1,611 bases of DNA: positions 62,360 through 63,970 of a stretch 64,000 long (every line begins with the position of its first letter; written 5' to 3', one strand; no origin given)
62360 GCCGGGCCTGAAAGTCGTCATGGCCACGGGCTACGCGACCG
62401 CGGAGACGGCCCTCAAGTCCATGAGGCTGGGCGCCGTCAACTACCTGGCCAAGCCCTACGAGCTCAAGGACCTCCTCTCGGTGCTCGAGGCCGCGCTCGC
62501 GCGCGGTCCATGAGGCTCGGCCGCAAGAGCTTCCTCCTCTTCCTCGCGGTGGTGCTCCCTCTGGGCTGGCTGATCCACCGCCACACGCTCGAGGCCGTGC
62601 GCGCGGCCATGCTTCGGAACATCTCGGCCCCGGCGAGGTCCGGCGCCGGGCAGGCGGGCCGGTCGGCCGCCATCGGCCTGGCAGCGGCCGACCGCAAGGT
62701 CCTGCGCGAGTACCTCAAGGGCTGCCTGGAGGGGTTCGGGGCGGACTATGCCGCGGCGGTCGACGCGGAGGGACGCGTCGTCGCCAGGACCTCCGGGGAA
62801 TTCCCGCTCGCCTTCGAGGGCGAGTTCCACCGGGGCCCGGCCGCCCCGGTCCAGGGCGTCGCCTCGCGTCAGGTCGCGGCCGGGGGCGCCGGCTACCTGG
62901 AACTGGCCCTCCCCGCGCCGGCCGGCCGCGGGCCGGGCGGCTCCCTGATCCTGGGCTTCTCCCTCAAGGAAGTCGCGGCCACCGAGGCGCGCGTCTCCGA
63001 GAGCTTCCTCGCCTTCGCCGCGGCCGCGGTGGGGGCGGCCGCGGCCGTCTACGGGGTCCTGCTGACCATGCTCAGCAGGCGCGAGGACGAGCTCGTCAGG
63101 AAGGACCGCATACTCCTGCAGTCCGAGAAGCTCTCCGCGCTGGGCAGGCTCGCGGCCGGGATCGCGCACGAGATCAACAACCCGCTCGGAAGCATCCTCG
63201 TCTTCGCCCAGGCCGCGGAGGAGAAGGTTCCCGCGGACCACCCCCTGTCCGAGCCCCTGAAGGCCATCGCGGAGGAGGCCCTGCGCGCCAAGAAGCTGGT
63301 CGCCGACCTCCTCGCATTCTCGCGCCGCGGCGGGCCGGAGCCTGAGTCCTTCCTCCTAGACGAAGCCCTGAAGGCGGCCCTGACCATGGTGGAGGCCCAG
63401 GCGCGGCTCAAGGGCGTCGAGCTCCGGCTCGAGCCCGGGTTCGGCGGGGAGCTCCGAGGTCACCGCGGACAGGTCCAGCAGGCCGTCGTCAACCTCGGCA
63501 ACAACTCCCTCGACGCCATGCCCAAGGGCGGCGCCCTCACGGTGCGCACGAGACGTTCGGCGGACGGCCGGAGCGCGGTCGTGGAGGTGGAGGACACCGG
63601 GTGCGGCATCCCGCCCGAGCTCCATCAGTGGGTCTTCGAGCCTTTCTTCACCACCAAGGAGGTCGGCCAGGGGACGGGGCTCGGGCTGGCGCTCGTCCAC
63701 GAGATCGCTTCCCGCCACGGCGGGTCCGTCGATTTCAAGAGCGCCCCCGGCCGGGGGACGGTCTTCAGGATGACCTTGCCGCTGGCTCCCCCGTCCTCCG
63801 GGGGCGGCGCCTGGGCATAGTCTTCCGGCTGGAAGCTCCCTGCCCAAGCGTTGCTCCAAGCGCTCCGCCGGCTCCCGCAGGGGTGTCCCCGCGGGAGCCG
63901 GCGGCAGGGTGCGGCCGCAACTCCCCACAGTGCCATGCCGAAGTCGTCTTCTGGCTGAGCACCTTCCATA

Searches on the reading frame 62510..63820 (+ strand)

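Call 61: search_protein_families(library=pfam, proteins=[window:62510-63820:+], max_evalue=0.0001)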
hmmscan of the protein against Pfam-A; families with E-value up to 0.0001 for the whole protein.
window:62510-63820:+ (436 aa): 2 families
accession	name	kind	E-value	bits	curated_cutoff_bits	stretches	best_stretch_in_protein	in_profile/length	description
PF02518.31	HATPase_c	-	1.4e-27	96.8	26.4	1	320-426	4-110/111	Histidine kinase-, DNA gyrase B-, and HSP90-like ATPase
PF00512.31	HisKA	-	1.5e-13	51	26.9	1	211-274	2-64/66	His Kinase A (phospho-acceptor) domain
